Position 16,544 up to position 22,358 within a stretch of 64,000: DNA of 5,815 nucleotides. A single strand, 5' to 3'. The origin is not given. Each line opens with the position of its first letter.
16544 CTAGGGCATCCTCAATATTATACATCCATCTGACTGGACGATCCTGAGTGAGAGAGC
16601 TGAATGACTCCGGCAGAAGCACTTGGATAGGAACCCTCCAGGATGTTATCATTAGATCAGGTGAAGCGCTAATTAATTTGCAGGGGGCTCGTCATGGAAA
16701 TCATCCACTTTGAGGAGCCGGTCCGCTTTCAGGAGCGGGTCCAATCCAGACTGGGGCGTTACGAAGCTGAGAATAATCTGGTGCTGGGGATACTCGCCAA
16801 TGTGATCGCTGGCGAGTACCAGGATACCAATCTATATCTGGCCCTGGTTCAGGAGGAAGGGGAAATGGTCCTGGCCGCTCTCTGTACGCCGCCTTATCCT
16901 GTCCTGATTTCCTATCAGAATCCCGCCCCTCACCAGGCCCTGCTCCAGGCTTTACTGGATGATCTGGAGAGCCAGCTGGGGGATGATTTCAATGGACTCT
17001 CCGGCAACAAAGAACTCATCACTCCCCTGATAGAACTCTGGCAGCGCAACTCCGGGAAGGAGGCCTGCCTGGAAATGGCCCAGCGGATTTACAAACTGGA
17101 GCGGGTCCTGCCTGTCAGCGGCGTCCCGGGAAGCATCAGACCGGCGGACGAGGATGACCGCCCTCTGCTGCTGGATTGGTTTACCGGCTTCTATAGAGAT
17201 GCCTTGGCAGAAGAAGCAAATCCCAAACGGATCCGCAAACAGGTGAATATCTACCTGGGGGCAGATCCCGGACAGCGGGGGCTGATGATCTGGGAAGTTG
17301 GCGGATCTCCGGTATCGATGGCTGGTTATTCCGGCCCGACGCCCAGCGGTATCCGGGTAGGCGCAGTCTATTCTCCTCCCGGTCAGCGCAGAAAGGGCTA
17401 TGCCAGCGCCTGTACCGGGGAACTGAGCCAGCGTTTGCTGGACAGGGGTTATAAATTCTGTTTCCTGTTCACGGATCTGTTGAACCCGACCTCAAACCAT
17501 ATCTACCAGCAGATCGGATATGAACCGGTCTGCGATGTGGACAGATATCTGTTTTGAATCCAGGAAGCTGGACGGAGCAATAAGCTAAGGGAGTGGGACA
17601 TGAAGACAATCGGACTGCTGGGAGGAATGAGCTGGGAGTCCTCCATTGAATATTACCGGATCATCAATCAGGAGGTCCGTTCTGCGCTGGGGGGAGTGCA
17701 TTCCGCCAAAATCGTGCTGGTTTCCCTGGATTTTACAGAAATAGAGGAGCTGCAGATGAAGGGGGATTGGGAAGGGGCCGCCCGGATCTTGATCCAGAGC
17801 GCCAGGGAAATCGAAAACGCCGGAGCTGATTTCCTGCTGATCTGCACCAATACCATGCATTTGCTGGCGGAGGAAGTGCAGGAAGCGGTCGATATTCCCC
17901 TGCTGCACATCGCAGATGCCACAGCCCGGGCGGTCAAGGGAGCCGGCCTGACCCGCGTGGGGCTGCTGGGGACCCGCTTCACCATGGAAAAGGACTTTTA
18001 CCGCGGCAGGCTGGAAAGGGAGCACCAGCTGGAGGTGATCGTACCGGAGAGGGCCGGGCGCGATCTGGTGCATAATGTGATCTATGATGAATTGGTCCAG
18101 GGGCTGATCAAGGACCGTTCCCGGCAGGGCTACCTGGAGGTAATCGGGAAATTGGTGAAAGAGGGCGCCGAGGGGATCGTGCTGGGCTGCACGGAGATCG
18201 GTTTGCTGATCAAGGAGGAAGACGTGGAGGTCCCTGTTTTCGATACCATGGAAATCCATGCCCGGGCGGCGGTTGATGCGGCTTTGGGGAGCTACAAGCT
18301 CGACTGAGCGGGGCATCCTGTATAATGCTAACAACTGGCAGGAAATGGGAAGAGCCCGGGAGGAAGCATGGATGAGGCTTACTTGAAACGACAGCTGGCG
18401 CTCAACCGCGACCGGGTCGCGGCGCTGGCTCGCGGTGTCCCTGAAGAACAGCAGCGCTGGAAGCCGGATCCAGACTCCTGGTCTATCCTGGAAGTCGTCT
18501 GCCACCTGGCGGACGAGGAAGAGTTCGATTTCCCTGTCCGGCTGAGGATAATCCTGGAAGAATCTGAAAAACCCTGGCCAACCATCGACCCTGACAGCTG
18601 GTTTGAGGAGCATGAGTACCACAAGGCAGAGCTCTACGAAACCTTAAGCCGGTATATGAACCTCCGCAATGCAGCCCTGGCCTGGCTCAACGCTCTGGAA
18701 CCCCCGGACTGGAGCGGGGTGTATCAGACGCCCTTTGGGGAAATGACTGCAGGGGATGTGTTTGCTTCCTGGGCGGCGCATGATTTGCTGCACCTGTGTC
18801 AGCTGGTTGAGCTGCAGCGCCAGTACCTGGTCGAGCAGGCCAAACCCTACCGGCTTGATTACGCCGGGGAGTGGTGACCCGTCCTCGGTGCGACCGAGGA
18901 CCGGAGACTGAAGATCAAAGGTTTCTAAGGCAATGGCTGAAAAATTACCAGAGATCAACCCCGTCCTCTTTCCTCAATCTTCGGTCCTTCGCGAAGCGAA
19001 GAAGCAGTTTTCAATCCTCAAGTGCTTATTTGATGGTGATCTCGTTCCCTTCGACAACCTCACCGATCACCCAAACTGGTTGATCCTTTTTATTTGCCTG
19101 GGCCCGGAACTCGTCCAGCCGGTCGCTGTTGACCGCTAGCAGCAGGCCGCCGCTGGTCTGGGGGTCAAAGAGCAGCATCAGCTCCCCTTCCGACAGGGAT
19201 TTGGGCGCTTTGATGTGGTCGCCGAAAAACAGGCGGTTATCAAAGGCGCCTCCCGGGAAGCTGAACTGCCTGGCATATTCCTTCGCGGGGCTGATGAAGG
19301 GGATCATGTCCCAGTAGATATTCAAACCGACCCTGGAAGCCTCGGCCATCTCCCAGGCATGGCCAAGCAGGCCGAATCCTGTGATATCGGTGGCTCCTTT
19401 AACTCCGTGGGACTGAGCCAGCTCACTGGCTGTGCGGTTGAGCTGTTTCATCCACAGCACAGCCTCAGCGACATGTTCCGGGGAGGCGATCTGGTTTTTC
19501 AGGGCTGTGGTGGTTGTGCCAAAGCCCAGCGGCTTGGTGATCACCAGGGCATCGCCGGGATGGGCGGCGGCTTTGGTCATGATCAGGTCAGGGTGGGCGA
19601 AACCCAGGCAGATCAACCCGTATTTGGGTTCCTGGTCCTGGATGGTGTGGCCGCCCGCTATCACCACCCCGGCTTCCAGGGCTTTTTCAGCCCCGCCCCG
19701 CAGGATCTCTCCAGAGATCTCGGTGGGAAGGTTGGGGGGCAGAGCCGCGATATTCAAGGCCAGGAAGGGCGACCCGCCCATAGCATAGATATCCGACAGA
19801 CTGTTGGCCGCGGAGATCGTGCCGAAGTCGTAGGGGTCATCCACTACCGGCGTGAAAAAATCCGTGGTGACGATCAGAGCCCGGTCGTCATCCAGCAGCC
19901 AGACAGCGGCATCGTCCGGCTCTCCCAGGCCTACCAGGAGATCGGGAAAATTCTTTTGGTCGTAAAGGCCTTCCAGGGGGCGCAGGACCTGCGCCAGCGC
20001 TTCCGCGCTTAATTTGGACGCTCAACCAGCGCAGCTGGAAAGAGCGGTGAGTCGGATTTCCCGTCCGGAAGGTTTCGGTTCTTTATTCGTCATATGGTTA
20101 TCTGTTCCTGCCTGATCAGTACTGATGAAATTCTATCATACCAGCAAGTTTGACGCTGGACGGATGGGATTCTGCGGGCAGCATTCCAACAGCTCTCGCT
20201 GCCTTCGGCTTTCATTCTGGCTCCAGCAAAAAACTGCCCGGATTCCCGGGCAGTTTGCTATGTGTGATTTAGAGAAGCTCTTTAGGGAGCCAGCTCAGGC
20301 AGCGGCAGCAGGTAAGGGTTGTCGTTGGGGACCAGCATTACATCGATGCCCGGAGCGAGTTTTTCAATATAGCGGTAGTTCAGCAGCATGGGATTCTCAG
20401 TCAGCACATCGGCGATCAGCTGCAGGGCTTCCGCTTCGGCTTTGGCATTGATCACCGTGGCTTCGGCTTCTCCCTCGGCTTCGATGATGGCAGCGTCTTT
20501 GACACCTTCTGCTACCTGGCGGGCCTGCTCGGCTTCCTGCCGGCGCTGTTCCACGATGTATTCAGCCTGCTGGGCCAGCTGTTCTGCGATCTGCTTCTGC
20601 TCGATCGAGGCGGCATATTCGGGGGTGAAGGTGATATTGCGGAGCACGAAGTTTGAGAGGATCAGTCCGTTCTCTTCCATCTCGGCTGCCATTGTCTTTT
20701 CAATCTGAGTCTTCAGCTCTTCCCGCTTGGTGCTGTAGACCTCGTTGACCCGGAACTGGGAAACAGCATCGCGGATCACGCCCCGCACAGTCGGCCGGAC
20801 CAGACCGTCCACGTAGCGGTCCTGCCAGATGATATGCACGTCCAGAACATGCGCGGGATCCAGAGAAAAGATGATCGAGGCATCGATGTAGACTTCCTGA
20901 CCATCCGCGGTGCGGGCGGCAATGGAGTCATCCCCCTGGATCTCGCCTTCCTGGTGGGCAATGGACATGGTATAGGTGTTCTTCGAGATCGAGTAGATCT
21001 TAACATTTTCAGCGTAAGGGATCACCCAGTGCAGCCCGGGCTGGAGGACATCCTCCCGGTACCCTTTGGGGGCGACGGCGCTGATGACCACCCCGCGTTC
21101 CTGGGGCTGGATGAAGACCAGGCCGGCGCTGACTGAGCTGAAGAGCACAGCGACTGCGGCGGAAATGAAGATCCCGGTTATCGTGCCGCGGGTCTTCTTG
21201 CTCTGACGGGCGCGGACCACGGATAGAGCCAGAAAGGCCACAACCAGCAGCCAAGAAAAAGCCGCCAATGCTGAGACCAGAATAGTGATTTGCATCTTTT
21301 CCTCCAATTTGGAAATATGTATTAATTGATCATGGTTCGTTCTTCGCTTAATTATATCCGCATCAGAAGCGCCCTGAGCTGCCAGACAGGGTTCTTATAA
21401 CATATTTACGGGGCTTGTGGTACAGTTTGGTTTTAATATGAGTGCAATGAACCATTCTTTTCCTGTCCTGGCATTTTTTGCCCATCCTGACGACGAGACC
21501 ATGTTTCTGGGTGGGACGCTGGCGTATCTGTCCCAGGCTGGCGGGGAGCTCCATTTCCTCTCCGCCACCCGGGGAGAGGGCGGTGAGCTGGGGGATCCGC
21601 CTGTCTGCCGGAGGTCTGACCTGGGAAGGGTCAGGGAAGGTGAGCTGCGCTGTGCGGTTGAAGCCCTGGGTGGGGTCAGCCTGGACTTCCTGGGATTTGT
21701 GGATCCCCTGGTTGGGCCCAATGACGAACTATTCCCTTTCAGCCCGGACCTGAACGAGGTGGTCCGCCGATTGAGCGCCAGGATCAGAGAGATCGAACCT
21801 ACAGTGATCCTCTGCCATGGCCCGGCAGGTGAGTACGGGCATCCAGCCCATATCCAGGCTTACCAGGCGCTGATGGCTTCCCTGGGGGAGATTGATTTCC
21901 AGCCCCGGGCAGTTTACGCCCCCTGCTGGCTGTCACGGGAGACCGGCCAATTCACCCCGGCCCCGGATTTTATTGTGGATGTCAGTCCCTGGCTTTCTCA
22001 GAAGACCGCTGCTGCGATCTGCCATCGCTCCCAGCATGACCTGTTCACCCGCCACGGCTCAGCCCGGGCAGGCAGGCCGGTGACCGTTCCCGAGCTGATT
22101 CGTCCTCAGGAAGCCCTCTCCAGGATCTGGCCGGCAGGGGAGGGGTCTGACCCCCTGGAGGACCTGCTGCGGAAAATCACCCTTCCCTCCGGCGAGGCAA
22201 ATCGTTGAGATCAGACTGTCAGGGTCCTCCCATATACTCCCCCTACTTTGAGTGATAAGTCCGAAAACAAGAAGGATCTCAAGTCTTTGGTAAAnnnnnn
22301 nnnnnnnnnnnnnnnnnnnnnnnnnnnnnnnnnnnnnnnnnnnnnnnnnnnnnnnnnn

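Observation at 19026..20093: selD is a UGA-recoded selenoprotein; the ORF track truncates it by 83 codons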

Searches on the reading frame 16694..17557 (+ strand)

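Call 13: search_protein_families(library=ncbifam, proteins=[window:16694-17557:+], max_evalue=0.00001)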
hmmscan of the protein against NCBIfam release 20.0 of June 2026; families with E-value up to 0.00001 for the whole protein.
window:16694-17557:+ (287 aa): 0 families

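Call 67: search_protein_families(library=pfam, proteins=[window:16694-17557:+], max_evalue=0.00001)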
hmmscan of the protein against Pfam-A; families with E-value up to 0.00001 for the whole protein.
window:16694-17557:+ (287 aa): 2 families
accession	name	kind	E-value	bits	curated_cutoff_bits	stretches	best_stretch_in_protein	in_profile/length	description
PF00583.31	Acetyltransf_1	-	7.3e-07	29.9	20.7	1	161-276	6-116/116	Acetyltransferase (GNAT) family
PF08445.16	FR47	-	8.7e-06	26.1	22.1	0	222-278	24-79/86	FR47-like protein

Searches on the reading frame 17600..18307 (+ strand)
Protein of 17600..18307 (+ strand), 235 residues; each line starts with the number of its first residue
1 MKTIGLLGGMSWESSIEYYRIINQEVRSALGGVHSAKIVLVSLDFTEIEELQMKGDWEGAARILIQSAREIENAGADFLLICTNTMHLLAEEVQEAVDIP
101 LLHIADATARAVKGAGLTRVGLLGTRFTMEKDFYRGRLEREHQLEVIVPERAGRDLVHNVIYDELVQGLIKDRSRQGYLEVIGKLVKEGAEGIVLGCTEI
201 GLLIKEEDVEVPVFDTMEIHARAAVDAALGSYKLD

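Call 67: search_protein_families(library=pfam, proteins=[window:17600-18307:+], max_evalue=0.00001)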
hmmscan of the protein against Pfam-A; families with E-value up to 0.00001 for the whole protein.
window:17600-18307:+ (235 aa): 1 family
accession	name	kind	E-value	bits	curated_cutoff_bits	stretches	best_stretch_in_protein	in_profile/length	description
PF01177.27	Asp_Glu_race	-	2.5e-46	158.6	31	1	7-224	1-211/211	Asp/Glu/Hydantoin racemase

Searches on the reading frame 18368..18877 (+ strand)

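Call 13: search_protein_families(library=ncbifam, proteins=[window:18368-18877:+], max_evalue=0.00001)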
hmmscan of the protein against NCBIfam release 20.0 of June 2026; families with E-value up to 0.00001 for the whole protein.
window:18368-18877:+ (169 aa): 1 family
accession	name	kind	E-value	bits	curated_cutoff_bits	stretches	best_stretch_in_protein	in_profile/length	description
NF009807.1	PRK13291.1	equivalog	1.1e-06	28.5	160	1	20-151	36-168/172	YfiT family bacillithiol transferase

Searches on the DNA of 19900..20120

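Call 28: search_rna_families(source=window, start=19900, end=20120, threshold=evalue, max_evalue=10)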
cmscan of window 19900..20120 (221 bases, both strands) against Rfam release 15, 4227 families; matches with E-value up to 10: 1.
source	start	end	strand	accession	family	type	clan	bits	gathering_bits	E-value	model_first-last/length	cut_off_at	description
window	19978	20039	+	RF01527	CrfA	Gene; sRNA;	-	11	38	9.1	1-136/136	no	Caulobacter sRNA CrfA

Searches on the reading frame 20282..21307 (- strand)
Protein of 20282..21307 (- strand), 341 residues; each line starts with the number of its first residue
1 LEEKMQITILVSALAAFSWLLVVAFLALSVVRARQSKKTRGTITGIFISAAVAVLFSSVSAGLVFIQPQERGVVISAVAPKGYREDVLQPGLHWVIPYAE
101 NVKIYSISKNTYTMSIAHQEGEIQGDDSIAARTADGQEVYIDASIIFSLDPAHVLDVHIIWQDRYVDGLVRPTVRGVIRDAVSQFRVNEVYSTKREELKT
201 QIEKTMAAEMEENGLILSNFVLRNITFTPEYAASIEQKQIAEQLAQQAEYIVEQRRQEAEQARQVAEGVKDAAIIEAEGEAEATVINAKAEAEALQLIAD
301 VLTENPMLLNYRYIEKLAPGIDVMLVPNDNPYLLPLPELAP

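Call 13: search_protein_families(library=ncbifam, proteins=[window:20282-21307:-], max_evalue=0.00001)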
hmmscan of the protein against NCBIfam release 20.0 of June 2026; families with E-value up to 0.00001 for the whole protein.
window:20282-21307:- (341 aa): 3 families
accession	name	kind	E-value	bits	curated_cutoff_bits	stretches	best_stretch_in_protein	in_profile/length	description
TIGR01933.1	hflK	equivalog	1.9e-10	40.6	159.4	1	65-316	3-234/261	FtsH protease activity modulator HflK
TIGR01932.1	hflC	equivalog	1.7e-07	30.4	134.4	0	191-308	170-284/318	protease modulator HflC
NF008259.0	PRK11029.1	equivalog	2e-07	30.3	427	0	191-310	179-295/334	protease modulator HflC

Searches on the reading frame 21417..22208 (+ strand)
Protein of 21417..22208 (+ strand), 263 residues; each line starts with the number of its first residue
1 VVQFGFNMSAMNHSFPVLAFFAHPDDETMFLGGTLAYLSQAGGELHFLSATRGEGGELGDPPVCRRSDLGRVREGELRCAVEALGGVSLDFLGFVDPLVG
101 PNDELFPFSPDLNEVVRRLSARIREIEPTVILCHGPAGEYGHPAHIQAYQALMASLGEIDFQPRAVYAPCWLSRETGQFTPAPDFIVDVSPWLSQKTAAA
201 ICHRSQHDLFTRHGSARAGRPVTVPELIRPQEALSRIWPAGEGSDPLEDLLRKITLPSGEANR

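Call 13: search_protein_families(library=ncbifam, proteins=[window:21417-22208:+], max_evalue=0.00001)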
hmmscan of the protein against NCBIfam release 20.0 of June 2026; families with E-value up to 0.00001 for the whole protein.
window:21417-22208:+ (263 aa): 4 families
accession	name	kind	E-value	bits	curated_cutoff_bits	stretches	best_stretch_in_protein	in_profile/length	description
TIGR04000.1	thiol_BshB2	equivalog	9.2e-24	84.3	195.25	1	17-213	3-191/217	bacillithiol biosynthesis deacetylase BshB2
TIGR03445.1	mycothiol_MshB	equivalog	6.9e-19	68.8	224.35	1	21-155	4-151/284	N-acetyl-1-D-myo-inositol-2-amino-2-deoxy-alpha-D-glucopyranoside deacetylase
TIGR03446.1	mycothiol_Mca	equivalog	4.2e-15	56.1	277.15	1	17-154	3-148/283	mycothiol conjugate amidase Mca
TIGR04001.1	thiol_BshB1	equivalog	1.1e-13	51.5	182.5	1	17-207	4-179/226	bacillithiol biosynthesis deacetylase BshB1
